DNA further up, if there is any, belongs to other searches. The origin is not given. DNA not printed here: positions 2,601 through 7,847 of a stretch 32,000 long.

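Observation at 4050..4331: Complete RecB/Cas4-type PD-(D/E)xK motif set embedded in the giant protein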

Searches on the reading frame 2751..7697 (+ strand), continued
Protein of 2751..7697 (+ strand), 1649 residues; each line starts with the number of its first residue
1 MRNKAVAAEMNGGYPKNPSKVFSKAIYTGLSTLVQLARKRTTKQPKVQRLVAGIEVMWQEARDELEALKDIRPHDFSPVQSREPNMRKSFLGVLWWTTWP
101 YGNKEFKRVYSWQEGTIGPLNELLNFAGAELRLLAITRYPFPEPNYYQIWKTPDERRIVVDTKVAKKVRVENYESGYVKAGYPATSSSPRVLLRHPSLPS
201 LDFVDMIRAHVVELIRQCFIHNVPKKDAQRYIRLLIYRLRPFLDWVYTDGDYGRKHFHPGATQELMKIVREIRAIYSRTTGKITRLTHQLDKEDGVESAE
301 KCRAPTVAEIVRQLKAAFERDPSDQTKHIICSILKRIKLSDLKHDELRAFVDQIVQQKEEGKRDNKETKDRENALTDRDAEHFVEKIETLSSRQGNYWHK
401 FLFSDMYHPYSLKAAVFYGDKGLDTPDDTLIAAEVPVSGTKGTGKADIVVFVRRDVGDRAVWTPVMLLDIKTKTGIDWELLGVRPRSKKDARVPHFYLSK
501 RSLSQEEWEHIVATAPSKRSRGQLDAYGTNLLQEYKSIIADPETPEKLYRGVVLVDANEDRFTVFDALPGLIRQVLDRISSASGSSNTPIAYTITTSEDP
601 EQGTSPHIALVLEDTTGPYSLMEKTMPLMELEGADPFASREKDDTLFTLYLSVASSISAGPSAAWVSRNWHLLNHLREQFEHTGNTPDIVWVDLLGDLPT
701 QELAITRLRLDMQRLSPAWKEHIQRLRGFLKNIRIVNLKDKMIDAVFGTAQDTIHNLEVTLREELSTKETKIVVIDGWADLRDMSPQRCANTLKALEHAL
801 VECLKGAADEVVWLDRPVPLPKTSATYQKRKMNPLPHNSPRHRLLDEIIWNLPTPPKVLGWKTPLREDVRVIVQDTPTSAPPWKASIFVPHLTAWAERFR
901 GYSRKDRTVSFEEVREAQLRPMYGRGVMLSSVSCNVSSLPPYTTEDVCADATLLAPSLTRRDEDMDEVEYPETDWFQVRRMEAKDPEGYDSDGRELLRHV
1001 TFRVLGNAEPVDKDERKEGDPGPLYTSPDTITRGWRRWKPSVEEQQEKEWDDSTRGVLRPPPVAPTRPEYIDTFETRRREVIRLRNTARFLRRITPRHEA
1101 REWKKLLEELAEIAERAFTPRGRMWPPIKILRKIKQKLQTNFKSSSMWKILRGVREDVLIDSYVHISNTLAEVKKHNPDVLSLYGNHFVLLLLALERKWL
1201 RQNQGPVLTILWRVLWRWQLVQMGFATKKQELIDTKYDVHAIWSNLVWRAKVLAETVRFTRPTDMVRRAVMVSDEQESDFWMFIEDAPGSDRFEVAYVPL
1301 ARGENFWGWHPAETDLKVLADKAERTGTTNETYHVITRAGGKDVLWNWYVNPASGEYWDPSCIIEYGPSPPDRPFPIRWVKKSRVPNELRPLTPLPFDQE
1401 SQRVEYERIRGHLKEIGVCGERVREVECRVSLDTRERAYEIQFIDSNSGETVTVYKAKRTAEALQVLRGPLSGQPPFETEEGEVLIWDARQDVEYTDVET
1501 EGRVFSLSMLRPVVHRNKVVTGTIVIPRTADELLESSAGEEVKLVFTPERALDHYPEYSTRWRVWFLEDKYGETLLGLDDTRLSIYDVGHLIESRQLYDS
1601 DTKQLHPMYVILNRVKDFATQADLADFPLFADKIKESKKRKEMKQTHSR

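Call 37: find_related_loci(query=A1, collection=genome_contigs, flank=10000)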
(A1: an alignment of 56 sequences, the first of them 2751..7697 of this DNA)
Query A1 (1649 aa) in genome_contigs; peptide patterns used: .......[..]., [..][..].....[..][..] (x = any residue, [..] = any of these).
137 stretches matched a pattern; 68 encode a relative of the query (tblastn E <= 1e-3); 66 distinct loci.
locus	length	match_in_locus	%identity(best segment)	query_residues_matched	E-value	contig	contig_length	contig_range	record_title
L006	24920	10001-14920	81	2-1641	0e+0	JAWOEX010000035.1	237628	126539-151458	MAG: Candidatus Thorarchaeota archaeon isolate BLK6-1.bin.124 k191_2505804, whole genome shotgun sequence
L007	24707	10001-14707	38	13-1635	0e+0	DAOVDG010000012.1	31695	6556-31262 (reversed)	MAG TPA_asm: Candidatus Thorarchaeota archaeon isolate CSMAG_1051 CSMAG_1051_k141_3791683_length_31695_cov_87.5153, whol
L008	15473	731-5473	37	15-1613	0e+0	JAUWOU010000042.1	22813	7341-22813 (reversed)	MAG: Candidatus Thorarchaeota archaeon isolate CSMAG_2458 CSMAG_2458_k141_599997_length_22813_cov_10.0000, whole genome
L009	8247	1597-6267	37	14-1619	0e+0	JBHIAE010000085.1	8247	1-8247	MAG: Candidatus Thorarchaeota archaeon isolate K_3_bin.28 NODE_3717_length_8247_cov_18.019531, whole genome shotgun sequ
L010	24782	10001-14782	37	15-1624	0e+0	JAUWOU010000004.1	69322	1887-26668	MAG: Candidatus Thorarchaeota archaeon isolate CSMAG_2458 CSMAG_2458_k141_72694_length_69322_cov_11.8926, whole genome s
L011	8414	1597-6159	34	16-1606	0e+0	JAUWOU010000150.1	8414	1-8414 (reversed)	MAG: Candidatus Thorarchaeota archaeon isolate CSMAG_2458 CSMAG_2458_k141_637341_length_8414_cov_7.0000, whole genome sh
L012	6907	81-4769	34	21-1634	0e+0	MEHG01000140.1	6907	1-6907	MAG: Candidatus Thorarchaeota archaeon AB_25 ThorAB25_contig000140, whole genome shotgun sequence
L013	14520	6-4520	34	83-1634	0e+0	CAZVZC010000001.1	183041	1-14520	MAG TPA_asm: uncultured archaeon isolate binchicken_co33_456 genome assembly, contig: NODE_14_length_183041_cov_11.63583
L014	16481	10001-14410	34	17-1545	0e+0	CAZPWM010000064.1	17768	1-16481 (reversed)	MAG TPA_asm: uncultured archaeon isolate SRP214966_co4_397 genome assembly, contig: NODE_2757_length_17768_cov_6.148196,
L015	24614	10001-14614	33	13-1624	0e+0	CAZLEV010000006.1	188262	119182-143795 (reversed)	MAG TPA_asm: uncultured archaeon isolate binchicken_co379_69 genome assembly, contig: NODE_46_length_188262_cov_20.88450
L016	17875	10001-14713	32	12-1643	0e+0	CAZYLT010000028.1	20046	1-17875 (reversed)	MAG TPA_asm: uncultured archaeon isolate binchicken_co17_198 genome assembly, contig: NODE_6757_length_20046_cov_96.4203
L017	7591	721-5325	34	12-1602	0e+0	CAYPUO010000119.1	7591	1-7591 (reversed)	MAG TPA_asm: uncultured archaeon isolate SRP323688_co1_182 genome assembly, contig: NODE_13885_length_7591_cov_4.941481,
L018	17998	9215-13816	33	19-1602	0e+0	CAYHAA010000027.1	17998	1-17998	MAG TPA_asm: uncultured archaeon isolate ERP119294_co1_301 genome assembly, contig: NODE_3898_length_17998_cov_85.041130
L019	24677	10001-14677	33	18-1634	0e+0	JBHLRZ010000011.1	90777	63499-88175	MAG: Candidatus Thorarchaeota archaeon isolate TM2M.152 TM2M.152@319, whole genome shotgun sequence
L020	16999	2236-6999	33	12-1636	0e+0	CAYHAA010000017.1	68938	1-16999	MAG TPA_asm: uncultured archaeon isolate ERP119294_co1_301 genome assembly, contig: NODE_381_length_68938_cov_75.331606,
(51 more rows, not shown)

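Call 50: search_solved_structures(query=L003:7009-8634:-, max_evalue=1, show_alignments=2)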
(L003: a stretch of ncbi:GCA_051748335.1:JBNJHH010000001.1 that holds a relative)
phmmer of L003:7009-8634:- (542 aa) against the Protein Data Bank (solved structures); distinct sequences matched with E-value up to 1: 14.
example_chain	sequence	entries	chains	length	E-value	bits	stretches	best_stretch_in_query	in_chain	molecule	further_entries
9nzp_A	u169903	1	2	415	1.3e-08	37.4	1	202-446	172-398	IS200/IS605 family element transposase accessory protein TnpB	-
8j3r_A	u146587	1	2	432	1.5e-07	33.9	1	202-444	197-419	Transposase IS605 OrfB C-terminal domain-containing protein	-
8hr5_A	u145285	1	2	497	2.8e-07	33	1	235-445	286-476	Transposase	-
8j1j_A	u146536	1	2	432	1.1e-06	31.1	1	202-444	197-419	Transposase IS605 OrfB C-terminal domain-containing protein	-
8j12_A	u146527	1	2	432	2.5e-06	29.9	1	201-444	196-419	Transposase IS605 OrfB C-terminal domain-containing protein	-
7wju_A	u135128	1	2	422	2.6e-05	26.5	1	202-444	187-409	OrfB_Zn_ribbon domain-containing protein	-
8dzj_A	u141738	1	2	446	3.3e-05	26.2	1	202-444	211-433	OrfB_Zn_ribbon domain-containing protein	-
9yyg_A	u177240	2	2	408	6.5e-05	25.2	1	199-449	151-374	AI-designed RNA-guided nuclease | AI-generated RNA-guided nuclease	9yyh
7lys_A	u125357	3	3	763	0.0048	19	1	397-478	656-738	CasPhi-2 | CasPhi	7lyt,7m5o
9j09_A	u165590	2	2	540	0.0059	18.8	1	213-485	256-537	Transposase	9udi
9nzq_A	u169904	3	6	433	0.0074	18.4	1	358-448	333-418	Cas12f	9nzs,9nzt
23vu_A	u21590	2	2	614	0.011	17.8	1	398-458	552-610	UnCas12m4a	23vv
9jfs_A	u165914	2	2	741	0.14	14.2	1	389-429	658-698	Cas12p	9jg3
9i8y_A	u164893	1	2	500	0.28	13.2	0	194-251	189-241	CRISPR-associated endodeoxyribonuclease Cas12f1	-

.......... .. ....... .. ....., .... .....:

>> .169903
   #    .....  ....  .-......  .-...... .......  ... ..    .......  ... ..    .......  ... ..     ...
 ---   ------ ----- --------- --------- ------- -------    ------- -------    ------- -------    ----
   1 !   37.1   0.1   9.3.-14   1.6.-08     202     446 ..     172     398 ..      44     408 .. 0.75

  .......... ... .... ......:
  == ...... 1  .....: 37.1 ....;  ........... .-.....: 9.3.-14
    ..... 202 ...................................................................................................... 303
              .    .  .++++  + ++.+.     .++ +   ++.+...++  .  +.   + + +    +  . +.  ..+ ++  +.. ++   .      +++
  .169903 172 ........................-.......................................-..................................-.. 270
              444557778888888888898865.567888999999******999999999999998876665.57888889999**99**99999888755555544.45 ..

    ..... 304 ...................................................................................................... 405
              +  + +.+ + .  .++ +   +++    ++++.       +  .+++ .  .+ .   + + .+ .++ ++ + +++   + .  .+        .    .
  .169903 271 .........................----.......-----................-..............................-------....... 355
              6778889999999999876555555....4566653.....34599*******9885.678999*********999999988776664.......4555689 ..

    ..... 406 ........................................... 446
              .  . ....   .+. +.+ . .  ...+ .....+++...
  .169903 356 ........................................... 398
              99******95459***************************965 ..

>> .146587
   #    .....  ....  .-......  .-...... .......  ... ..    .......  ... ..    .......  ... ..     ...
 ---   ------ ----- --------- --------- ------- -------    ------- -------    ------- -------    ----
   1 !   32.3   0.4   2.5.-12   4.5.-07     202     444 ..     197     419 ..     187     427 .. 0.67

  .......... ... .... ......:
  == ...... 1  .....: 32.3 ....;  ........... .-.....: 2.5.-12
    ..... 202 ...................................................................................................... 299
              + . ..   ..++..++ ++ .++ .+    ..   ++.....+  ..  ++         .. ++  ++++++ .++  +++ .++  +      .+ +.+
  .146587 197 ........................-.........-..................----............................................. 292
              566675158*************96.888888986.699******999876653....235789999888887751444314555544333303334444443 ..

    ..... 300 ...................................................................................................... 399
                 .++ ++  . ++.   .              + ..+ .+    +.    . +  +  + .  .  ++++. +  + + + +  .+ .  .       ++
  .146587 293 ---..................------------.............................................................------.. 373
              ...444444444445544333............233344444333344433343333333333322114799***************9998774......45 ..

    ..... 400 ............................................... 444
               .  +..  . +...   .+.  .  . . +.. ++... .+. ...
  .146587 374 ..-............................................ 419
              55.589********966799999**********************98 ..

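Call 51: search_protein_families(library=pfam, proteins=[L003:7009-8634:-, L001:7658-9808:-, L004:7685-9823:-, L005:8061-9728:-], max_evalue=0.1)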
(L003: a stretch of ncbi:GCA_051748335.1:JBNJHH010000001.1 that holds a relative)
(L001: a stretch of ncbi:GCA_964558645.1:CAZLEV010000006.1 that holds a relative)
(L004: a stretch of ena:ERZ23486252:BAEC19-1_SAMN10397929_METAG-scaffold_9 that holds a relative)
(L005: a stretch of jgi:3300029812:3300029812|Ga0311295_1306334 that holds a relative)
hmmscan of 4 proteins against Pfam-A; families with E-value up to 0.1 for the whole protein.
L003:7009-8634:- (542 aa): 4 families
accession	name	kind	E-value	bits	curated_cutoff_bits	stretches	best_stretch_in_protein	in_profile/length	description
PF07282.18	Cas12f1-like_TNB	-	2.4e-12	47.3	26.3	1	391-443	13-60/60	Cas12f1-like, TNB domain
PF01385.25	OrfB_IS605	-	0.00037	21.1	30.5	1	222-331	3-104/120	Probable transposase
PF18256.6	HscB_4_cys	-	0.0032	17.7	26.2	1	409-429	3-23/27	Co-chaperone HscB tetracysteine metal binding motif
PF10080.14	FtrD-like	-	0.069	13.7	26.3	0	392-439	15-67/101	Membrane iron-sulfur containing protein FtrD-like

L001:7658-9808:- (717 aa): 4 families
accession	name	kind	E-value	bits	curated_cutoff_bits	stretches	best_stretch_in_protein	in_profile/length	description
PF07282.18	Cas12f1-like_TNB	-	6e-11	42.8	26.3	1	624-701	1-60/60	Cas12f1-like, TNB domain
PF01385.25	OrfB_IS605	-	0.0076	16.9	30.5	1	481-605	12-118/120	Probable transposase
PF14354.12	Lar_restr_allev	-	0.017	15.8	28.6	1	656-697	5-39/58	Restriction alleviation protein Lar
PF12251.13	SNAPC3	-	0.089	12.9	23.8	0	651-698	142-188/199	snRNA-activating protein complex (SNAPc), subunit 3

L004:7685-9823:- (713 aa): 6 families
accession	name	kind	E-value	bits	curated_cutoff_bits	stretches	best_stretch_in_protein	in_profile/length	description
PF07282.18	Cas12f1-like_TNB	-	4.6e-14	52.7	26.3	1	621-698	1-60/60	Cas12f1-like, TNB domain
PF01385.25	OrfB_IS605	-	0.0005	20.7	30.5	1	483-601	16-117/120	Probable transposase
PF12251.13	SNAPC3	-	0.0019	18.3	23.8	1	632-695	126-188/199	snRNA-activating protein complex (SNAPc), subunit 3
PF22299.1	BRISC_FAM175B_helical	-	0.025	14.7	27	0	415-443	32-60/62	BRISC complex subunit FAM175B, helical domain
PF23674.1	RYYR-CCHC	-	0.037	14.4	27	0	659-704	19-65/79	RYYR-CCHC domain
PF10497.14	zf-4CXXC_R1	-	0.069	13.8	22.7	0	651-685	6-40/99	Zinc-finger domain of monoamine-oxidase A repressor R1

L005:8061-9728:- (556 aa): 4 families
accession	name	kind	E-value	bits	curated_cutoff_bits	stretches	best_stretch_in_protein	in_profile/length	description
PF07282.18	Cas12f1-like_TNB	-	5.6e-12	46.1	26.3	1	393-441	17-60/60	Cas12f1-like, TNB domain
PF01385.25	OrfB_IS605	-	0.0091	16.6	30.5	1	219-316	2-91/120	Probable transposase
PF09779.14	Ima1_N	-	0.062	14.6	28.9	1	405-441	1-39/132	Ima1 N-terminal domain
PF18256.6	HscB_4_cys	-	0.086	13.2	26.2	0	407-427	3-23/27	Co-chaperone HscB tetracysteine metal binding motif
